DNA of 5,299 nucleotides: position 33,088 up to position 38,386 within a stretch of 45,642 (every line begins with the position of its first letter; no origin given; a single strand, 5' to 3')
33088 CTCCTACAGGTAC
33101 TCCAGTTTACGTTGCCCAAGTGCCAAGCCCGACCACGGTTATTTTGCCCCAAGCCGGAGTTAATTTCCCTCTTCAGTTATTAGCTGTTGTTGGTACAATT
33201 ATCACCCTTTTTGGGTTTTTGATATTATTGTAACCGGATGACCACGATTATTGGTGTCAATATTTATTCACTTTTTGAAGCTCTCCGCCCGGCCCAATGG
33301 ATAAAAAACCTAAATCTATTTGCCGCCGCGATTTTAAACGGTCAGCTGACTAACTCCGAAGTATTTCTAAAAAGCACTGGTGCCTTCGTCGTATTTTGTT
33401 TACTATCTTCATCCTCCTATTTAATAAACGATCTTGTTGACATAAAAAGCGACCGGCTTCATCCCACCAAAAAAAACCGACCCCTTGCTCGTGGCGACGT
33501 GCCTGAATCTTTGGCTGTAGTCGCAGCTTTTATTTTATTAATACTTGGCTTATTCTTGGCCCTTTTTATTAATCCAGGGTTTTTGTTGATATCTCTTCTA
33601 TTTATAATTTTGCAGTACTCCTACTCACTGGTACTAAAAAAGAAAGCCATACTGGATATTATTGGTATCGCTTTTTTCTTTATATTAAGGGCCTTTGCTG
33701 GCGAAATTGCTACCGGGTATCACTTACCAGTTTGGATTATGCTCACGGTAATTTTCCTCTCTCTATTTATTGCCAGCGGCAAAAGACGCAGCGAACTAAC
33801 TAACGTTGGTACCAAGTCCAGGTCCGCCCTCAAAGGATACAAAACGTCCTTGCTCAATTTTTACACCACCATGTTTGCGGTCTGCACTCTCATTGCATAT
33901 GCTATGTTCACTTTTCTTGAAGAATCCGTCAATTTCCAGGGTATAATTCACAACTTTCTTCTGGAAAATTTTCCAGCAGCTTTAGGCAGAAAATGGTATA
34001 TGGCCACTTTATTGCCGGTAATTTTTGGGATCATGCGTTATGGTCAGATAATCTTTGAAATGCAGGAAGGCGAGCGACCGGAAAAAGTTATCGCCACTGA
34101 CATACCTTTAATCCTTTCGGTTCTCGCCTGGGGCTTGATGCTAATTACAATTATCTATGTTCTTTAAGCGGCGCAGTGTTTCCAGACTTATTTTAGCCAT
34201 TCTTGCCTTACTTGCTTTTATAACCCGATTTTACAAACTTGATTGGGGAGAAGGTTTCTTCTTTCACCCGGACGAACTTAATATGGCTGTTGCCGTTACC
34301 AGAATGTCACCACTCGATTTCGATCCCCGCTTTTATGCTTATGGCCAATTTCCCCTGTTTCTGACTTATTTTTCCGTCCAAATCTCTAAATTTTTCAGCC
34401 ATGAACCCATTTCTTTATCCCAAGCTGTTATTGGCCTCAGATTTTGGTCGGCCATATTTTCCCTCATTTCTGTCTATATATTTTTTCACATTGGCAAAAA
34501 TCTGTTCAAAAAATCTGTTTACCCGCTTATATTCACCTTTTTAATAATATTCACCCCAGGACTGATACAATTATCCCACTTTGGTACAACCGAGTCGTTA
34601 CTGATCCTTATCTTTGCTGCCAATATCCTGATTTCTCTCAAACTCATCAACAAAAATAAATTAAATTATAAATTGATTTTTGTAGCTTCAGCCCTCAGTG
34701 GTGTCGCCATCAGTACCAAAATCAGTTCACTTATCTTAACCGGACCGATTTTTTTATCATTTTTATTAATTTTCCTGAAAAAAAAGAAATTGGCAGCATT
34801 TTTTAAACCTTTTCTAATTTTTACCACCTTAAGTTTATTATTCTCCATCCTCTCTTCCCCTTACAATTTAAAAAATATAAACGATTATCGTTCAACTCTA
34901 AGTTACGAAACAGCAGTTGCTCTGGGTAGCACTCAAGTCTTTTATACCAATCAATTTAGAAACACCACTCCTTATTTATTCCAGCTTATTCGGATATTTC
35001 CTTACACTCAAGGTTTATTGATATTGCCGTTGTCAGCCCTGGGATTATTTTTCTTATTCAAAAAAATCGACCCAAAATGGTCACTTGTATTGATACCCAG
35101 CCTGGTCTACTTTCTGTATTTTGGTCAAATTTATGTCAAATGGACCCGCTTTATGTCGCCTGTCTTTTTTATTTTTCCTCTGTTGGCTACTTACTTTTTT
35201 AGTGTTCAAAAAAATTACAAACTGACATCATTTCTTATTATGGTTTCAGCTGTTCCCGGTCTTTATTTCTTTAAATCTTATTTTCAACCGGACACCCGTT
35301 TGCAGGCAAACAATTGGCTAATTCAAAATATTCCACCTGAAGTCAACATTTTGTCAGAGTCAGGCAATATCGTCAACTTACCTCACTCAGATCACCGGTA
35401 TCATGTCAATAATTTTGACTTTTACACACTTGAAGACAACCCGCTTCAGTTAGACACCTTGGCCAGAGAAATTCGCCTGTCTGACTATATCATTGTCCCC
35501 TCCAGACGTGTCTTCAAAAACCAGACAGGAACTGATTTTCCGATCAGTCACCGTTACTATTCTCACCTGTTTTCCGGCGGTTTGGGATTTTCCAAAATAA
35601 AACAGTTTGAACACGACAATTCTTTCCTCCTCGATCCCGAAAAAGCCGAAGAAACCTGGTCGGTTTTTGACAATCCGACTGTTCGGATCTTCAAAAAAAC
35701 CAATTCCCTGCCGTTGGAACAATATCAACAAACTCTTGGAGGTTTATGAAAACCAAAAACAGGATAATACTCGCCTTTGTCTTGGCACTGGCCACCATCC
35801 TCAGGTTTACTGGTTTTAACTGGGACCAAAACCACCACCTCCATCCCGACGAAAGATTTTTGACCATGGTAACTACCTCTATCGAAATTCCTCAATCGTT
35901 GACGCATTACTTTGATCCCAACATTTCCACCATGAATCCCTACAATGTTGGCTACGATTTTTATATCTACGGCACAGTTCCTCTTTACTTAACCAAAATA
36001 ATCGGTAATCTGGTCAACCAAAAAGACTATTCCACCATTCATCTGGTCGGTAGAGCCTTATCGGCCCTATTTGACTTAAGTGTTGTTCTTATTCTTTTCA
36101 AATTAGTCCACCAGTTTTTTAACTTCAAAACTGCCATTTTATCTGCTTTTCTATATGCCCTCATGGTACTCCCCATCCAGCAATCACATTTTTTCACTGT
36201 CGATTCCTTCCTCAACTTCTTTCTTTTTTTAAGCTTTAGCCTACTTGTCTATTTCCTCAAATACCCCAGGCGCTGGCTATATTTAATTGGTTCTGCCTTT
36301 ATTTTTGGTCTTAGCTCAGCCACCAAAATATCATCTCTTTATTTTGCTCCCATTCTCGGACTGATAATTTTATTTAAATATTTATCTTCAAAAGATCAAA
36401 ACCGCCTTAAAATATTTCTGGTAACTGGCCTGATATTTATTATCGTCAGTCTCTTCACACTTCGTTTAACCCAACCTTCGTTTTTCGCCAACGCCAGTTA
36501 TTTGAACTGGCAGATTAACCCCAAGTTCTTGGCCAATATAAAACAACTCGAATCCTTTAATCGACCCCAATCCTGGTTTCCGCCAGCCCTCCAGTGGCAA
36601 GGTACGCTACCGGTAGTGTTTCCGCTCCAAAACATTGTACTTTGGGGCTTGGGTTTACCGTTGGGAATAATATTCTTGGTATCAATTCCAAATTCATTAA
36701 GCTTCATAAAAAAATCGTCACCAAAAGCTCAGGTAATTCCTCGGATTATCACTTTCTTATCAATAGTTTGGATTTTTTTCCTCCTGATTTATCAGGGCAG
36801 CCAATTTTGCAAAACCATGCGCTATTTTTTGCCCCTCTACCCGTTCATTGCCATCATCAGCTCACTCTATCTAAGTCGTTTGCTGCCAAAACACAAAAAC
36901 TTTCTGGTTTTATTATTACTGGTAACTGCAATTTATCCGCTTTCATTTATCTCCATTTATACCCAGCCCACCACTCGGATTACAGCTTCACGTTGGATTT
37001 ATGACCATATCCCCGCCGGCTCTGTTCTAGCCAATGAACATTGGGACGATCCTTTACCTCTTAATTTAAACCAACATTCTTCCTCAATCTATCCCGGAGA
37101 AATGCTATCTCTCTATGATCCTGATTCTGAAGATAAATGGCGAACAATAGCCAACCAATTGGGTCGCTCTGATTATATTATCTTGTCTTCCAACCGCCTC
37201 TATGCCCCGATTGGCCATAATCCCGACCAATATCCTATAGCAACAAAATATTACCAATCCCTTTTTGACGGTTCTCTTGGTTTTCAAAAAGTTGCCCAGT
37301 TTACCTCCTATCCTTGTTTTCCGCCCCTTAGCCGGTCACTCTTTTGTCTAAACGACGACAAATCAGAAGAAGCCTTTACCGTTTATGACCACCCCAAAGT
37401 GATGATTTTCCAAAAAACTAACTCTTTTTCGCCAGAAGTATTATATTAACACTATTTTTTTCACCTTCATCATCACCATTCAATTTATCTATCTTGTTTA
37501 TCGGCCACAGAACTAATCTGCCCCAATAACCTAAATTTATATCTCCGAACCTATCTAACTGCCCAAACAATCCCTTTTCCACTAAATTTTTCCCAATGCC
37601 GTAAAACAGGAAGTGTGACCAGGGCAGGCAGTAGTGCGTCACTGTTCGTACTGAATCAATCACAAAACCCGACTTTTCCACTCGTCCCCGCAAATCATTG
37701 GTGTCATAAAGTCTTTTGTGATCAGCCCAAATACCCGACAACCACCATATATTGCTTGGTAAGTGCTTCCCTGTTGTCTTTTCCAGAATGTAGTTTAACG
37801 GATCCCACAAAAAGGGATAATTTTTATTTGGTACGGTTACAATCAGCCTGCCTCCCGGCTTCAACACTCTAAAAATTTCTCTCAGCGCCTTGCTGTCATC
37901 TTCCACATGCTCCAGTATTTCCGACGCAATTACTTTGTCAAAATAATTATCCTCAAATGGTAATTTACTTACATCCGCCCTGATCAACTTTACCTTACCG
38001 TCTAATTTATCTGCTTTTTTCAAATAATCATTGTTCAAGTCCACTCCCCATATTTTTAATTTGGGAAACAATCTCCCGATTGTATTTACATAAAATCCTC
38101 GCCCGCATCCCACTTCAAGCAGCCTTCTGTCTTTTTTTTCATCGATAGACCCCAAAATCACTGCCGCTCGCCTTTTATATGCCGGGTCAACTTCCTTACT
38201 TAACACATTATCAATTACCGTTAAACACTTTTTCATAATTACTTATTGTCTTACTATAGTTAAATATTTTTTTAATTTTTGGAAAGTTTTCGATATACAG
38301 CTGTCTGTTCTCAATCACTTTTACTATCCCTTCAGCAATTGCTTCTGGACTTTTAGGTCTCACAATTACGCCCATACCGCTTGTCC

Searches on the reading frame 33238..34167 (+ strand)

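Call 69: search_protein_families(library=pfam, proteins=[window:33238-34167:+], max_evalue=0.001)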
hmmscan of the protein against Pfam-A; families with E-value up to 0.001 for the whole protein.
window:33238-34167:+ (309 aa): 1 family
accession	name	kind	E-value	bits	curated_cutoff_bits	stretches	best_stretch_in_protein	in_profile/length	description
PF01040.23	UbiA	-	6.3e-27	94.9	34.2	1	47-225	23-208/250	UbiA prenyltransferase family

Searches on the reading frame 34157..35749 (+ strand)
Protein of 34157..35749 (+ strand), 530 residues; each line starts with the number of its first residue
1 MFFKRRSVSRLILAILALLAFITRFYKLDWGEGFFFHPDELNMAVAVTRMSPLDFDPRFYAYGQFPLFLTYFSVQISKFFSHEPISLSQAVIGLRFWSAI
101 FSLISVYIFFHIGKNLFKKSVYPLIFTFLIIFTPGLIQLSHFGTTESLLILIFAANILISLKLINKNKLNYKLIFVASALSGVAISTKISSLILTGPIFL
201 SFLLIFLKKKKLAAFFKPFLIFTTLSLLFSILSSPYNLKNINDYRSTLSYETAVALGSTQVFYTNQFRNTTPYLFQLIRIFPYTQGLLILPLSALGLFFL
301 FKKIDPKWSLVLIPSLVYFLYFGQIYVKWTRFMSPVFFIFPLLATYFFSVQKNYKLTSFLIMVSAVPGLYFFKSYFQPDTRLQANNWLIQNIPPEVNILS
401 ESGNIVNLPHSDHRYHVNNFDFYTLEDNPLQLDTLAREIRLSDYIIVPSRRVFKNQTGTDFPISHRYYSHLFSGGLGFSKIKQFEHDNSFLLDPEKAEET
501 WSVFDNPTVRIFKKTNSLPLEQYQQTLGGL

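Call 69: search_protein_families(library=pfam, proteins=[window:34157-35749:+], max_evalue=0.001)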
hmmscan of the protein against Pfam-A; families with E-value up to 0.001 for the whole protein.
window:34157-35749:+ (530 aa): 1 family
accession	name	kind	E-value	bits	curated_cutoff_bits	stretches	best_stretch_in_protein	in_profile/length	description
PF02366.24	PMT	-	0.0001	22.4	22.7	1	65-210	53-204/245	Dolichyl-phosphate-mannose-protein mannosyltransferase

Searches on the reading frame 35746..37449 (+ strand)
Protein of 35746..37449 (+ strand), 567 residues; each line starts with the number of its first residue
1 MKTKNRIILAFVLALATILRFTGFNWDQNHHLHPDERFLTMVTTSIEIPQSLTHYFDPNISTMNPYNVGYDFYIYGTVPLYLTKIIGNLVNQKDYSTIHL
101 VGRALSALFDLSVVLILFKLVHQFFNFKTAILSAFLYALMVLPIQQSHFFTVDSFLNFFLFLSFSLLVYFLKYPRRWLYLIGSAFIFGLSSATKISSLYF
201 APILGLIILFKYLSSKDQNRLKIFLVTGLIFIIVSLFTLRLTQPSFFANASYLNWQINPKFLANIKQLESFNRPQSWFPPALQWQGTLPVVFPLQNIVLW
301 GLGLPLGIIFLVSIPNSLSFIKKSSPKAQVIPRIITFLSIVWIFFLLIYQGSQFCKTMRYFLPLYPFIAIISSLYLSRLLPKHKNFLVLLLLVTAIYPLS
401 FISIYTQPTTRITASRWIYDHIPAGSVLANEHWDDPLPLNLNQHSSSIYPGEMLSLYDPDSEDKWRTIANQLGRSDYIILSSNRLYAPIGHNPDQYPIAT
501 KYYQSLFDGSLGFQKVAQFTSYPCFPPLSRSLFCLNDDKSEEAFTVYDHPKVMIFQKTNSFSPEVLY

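Call 69: search_protein_families(library=pfam, proteins=[window:35746-37449:+], max_evalue=0.001)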
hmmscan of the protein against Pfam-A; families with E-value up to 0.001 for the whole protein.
window:35746-37449:+ (567 aa): 1 family
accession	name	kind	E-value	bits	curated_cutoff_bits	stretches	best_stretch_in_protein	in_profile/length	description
PF13231.12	PMT_2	-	1.1e-09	39.2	26.1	1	101-235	23-155/160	Dolichyl-phosphate-mannose-protein mannosyltransferase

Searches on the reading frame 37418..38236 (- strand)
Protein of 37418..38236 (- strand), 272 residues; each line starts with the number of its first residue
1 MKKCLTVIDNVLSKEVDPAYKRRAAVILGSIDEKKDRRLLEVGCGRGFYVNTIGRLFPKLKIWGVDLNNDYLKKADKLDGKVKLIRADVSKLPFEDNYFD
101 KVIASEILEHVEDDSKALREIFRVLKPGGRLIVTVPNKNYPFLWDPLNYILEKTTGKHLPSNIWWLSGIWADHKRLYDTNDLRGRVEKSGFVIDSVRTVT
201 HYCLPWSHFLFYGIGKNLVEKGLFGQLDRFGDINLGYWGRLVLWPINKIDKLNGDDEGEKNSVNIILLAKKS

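Call 69: search_protein_families(library=pfam, proteins=[window:37418-38236:-], max_evalue=0.001)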
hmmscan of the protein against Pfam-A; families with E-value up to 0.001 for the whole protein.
window:37418-38236:- (272 aa): 11 families
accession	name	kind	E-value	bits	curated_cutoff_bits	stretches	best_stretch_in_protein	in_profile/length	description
PF08241.18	Methyltransf_11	-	8e-25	87.8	21.2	1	40-133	1-95/95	Methyltransferase domain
PF13847.12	Methyltransf_31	-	2e-20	73.4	27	1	34-142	2-118/145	Methyltransferase domain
PF13649.12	Methyltransf_25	-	4.7e-20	72.5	27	1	40-129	2-97/97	Methyltransferase domain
PF13489.12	Methyltransf_23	-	1.8e-17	64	27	1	33-195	20-163/164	Methyltransferase domain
PF08242.18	Methyltransf_12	-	4.3e-15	56.7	30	1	40-131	1-98/98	Methyltransferase domain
PF01209.24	Ubie_methyltran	-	2e-14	54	20.1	1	10-133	25-151/233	ubiE/COQ5 methyltransferase family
PF02353.26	CMAS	-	1.4e-05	25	27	1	15-133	42-164/273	Mycolic acid cyclopropane synthetase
PF07021.18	MetW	-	1.7e-05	25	21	1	36-140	14-114/193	Methionine biosynthesis protein MetW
PF05401.17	NodS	-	1.8e-05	25.1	24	1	21-137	29-148/201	Nodulation protein S (NodS)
PF00891.24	Methyltransf_2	-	5e-05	23.2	22.3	1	27-133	54-164/210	O-methyltransferase domain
PF05148.21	Methyltransf_8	-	0.00068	20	27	0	83-133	107-156/219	Hypothetical methyltransferase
